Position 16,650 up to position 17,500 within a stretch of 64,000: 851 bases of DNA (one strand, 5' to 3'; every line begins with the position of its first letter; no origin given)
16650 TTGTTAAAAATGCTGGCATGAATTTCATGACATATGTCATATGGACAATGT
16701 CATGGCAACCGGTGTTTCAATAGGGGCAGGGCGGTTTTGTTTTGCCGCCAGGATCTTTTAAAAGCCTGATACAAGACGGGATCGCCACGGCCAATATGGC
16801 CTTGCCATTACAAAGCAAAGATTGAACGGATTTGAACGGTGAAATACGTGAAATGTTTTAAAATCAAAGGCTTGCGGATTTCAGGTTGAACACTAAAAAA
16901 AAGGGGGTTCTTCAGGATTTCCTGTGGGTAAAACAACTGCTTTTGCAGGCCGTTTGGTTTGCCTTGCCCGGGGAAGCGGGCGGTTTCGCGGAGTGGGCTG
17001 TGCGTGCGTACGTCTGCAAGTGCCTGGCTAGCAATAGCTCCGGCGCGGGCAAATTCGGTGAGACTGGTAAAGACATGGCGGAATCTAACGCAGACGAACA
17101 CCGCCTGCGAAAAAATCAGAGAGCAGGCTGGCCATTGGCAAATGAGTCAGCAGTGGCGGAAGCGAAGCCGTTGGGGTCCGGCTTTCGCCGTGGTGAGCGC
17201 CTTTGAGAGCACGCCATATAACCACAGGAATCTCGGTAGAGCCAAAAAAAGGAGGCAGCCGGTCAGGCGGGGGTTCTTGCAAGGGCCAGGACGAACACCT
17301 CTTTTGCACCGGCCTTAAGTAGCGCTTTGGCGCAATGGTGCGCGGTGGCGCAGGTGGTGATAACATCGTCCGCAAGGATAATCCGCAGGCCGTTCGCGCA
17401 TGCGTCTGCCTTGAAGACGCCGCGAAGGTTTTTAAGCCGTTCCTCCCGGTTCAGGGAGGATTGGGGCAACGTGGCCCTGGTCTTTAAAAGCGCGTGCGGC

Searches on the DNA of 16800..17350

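Call 60: search_rna_families(source=window, start=16800, end=17350, threshold=evalue, max_evalue=10)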
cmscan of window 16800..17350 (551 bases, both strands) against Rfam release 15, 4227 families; matches with E-value up to 10: 2.
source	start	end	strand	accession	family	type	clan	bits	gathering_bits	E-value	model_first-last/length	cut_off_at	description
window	16831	16933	+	RF01590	plasmodium_snoR14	Gene; snRNA; snoRNA; CD-box;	-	19.2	90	8.9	1-127/127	no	small nucleolar RNA snoR14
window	17244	17294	+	RF03915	MIR5286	Gene; miRNA;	-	14.9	93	4.3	1-78/78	no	MIR5286 microRNA precursor family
